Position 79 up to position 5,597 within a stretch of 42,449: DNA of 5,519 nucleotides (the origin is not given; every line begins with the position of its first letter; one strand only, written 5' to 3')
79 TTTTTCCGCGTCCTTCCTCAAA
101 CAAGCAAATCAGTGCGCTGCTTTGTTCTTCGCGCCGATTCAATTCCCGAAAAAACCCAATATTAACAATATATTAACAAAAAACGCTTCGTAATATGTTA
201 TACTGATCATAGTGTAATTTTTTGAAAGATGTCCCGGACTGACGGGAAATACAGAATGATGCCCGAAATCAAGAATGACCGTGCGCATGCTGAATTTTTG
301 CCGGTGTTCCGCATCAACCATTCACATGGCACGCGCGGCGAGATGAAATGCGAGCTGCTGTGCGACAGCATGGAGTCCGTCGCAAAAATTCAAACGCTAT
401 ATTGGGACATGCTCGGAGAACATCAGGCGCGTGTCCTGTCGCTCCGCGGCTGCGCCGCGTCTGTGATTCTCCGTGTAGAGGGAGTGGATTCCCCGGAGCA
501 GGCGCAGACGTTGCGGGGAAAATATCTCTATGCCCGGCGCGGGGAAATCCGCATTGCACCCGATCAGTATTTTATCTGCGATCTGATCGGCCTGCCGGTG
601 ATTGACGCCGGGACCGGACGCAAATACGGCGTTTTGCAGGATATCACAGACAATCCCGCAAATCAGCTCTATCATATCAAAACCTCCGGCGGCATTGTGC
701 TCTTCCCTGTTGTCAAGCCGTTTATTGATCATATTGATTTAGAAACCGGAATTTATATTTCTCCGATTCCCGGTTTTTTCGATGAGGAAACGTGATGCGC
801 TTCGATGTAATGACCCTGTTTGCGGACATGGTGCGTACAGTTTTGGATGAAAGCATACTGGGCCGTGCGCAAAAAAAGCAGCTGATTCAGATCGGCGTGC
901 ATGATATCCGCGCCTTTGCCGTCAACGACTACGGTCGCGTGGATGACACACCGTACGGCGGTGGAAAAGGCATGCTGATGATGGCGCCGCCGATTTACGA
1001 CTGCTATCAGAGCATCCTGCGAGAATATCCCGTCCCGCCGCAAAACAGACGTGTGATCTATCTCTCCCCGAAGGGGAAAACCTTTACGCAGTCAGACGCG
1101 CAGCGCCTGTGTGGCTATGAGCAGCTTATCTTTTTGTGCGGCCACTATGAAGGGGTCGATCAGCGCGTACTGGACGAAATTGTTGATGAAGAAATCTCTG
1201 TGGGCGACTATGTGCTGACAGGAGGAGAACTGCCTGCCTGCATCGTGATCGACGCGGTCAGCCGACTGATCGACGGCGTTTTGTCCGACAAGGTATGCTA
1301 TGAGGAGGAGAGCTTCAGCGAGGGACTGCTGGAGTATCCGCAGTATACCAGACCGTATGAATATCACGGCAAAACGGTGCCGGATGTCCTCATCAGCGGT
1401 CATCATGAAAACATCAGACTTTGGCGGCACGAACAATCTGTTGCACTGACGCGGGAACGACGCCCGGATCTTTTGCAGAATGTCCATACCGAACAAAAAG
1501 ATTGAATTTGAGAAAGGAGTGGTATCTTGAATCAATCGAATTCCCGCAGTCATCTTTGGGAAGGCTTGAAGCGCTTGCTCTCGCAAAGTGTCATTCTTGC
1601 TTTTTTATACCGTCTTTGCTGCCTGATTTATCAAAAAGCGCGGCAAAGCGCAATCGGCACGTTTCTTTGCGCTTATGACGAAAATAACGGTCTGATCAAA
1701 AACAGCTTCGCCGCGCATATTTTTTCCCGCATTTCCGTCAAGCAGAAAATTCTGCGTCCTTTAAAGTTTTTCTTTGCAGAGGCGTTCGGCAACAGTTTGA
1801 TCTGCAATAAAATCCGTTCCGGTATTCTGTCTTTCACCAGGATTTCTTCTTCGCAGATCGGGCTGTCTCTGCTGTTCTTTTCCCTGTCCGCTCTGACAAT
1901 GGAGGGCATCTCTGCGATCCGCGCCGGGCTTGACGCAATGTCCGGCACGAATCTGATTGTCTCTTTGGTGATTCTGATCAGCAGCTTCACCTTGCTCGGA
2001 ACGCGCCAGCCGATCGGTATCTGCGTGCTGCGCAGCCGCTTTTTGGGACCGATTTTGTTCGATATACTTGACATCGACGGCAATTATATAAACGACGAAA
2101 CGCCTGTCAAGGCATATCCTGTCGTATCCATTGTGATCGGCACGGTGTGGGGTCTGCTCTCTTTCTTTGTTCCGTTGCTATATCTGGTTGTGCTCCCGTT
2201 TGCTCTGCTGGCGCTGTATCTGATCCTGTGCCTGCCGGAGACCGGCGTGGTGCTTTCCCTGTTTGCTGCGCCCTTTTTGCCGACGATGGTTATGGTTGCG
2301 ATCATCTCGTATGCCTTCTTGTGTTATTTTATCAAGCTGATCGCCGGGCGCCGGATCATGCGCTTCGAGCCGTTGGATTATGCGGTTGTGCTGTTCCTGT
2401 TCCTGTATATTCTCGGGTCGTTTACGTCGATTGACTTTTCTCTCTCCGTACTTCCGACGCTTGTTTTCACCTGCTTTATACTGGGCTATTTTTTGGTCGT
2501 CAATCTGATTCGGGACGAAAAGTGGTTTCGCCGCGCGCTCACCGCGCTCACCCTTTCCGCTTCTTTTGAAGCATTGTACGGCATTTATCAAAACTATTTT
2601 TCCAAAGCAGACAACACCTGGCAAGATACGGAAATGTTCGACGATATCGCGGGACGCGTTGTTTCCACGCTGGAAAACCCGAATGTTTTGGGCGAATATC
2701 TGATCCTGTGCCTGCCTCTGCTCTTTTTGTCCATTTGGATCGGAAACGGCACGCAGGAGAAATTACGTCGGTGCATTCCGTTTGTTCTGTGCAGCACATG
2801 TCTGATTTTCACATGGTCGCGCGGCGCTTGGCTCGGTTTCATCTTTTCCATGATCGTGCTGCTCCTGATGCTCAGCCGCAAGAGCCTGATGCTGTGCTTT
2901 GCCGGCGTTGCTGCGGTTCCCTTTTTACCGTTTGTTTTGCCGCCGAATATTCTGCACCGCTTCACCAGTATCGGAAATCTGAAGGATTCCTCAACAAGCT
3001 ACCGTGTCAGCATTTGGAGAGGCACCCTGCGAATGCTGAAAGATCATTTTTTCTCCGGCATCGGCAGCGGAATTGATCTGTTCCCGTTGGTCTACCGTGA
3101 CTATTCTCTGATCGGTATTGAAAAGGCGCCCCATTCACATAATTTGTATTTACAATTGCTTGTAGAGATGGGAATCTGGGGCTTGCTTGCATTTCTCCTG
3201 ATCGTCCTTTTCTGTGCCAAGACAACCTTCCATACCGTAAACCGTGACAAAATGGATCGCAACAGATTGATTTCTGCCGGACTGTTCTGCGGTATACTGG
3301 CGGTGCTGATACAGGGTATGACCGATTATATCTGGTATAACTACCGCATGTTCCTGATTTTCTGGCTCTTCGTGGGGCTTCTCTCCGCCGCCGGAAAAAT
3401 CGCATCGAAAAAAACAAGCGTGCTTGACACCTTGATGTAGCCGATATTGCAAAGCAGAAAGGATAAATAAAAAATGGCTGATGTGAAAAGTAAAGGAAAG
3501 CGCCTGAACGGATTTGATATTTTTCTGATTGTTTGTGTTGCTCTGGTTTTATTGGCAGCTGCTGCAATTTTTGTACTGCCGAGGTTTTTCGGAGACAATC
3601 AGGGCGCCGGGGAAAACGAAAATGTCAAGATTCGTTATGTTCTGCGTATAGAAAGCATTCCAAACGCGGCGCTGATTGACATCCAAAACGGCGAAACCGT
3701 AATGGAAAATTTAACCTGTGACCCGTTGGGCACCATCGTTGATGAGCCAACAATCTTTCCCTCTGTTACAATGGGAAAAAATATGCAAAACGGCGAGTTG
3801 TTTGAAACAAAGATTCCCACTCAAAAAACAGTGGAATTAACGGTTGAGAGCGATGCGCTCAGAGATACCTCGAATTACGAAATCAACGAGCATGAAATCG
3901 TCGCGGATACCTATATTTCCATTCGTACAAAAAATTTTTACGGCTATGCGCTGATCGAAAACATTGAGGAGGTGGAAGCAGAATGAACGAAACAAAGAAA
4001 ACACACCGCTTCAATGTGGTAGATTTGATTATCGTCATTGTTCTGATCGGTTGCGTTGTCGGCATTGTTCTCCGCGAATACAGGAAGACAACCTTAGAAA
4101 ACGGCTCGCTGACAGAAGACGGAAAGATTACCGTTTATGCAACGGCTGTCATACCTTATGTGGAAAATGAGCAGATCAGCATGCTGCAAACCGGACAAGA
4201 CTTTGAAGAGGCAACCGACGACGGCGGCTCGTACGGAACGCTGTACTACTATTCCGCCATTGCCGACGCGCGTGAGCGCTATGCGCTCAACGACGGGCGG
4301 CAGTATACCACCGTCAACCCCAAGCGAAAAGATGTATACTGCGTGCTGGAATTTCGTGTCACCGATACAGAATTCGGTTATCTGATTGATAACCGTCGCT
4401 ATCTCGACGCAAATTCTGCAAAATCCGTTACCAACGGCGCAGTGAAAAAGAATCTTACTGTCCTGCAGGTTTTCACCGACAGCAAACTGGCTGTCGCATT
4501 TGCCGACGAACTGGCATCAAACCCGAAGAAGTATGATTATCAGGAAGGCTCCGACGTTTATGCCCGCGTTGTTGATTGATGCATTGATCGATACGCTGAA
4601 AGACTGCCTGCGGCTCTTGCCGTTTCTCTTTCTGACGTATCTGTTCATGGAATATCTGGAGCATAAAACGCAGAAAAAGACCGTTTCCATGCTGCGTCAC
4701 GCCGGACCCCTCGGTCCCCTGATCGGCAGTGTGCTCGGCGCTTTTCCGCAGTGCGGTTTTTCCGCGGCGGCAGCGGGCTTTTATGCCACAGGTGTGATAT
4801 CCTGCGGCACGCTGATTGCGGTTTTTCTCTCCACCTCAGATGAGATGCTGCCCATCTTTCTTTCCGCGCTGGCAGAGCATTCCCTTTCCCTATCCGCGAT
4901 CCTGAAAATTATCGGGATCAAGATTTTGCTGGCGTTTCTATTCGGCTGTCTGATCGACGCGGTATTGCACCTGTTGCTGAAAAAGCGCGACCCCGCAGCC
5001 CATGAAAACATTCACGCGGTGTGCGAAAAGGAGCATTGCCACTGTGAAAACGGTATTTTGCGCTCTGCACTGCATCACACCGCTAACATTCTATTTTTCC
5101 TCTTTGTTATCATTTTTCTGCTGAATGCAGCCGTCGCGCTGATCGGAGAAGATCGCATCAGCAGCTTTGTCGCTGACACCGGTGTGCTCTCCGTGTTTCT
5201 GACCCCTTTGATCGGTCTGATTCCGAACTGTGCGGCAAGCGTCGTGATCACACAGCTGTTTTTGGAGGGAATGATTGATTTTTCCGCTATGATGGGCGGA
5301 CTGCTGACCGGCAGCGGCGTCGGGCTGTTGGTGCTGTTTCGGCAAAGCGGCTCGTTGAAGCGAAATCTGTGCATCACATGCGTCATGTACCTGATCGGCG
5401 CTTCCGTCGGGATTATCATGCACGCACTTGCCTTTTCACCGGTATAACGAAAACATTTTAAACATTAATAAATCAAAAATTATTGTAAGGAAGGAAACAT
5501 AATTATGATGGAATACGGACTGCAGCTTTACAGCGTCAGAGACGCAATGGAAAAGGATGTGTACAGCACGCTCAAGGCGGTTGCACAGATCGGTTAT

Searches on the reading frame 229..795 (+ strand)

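Call 69: search_protein_families(library=pfam, proteins=[window:229-795:+], max_evalue=0.001)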
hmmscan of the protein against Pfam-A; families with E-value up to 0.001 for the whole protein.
window:229-795:+ (188 aa): 3 families
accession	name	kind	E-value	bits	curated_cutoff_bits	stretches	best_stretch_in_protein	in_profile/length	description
PF01782.24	RimM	-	1e-10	42.1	23.5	1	28-104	4-82/84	RimM N-terminal domain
PF24986.1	PRC_RimM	-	3.8e-09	36.5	27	1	118-175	3-60/69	RimM PRC barrel domain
PF05239.21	PRC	-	2.1e-08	34.5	21.2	1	112-177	2-70/78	PRC-barrel domain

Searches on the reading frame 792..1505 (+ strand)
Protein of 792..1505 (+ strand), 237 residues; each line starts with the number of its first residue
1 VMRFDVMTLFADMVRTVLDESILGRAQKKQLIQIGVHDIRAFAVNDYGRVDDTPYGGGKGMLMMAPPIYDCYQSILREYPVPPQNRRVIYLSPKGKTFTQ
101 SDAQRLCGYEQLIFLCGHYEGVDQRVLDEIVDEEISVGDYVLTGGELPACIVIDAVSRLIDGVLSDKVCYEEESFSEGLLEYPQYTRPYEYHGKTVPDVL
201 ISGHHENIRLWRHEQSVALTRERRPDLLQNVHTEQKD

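Call 69: search_protein_families(library=pfam, proteins=[window:792-1505:+], max_evalue=0.001)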
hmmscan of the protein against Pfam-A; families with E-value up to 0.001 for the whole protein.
window:792-1505:+ (237 aa): 1 family
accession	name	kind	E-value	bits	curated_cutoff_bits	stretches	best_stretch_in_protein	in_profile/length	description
PF01746.26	tRNA_m1G_MT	-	1.4e-56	191.7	27.3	1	24-225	2-195/195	tRNA (Guanine-1)-methyltransferase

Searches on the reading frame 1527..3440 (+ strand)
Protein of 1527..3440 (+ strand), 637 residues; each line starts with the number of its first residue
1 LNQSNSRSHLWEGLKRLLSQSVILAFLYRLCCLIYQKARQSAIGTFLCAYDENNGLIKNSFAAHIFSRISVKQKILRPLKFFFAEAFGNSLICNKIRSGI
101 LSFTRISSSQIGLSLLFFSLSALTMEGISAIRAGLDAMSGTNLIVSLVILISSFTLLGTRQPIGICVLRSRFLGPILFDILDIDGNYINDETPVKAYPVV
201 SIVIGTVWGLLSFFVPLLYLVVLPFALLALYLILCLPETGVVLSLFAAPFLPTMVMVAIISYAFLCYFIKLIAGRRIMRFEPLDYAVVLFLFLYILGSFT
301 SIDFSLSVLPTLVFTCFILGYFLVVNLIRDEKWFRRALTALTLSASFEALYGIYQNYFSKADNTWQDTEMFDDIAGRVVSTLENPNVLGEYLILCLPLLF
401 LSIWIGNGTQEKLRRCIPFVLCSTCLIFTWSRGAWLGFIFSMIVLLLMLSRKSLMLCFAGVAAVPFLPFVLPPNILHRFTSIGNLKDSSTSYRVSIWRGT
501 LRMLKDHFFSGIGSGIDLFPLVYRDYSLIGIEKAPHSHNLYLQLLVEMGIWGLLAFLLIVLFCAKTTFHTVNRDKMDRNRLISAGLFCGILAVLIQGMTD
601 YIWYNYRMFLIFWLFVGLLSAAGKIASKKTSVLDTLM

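Call 69: search_protein_families(library=pfam, proteins=[window:1527-3440:+], max_evalue=0.001)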
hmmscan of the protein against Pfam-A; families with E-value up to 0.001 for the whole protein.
window:1527-3440:+ (637 aa): 1 family
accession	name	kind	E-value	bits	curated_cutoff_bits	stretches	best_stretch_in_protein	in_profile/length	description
PF04932.20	Wzy_C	-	3.3e-26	92.3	31.7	1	419-557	3-149/149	O-Antigen ligase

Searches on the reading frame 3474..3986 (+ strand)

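Call 69: search_protein_families(library=pfam, proteins=[window:3474-3986:+], max_evalue=0.001)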
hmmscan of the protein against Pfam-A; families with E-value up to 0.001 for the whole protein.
window:3474-3986:+ (170 aa): 1 family
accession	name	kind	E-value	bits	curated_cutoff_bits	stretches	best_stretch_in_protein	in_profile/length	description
PF14221.11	DUF4330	-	5.5e-09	36.8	27.6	1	6-161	6-163/167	Domain of unknown function (DUF4330)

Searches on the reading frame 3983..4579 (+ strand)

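Call 69: search_protein_families(library=pfam, proteins=[window:3983-4579:+], max_evalue=0.001)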
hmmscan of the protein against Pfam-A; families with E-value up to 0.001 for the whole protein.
window:3983-4579:+ (198 aa): 1 family
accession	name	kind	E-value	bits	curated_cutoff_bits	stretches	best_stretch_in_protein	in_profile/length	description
PF14221.11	DUF4330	-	1.7e-07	31.9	27.6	1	9-139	13-143/167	Domain of unknown function (DUF4330)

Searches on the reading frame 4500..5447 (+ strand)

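Call 69: search_protein_families(library=pfam, proteins=[window:4500-5447:+], max_evalue=0.001)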
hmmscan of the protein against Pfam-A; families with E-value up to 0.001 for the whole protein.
window:4500-5447:+ (315 aa): 1 family
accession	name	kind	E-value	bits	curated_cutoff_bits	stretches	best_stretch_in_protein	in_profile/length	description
PF11449.14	ArsP_2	-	1.3e-18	67.7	32.5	2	147-269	200-319/359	Putative, 10TM heavy-metal exporter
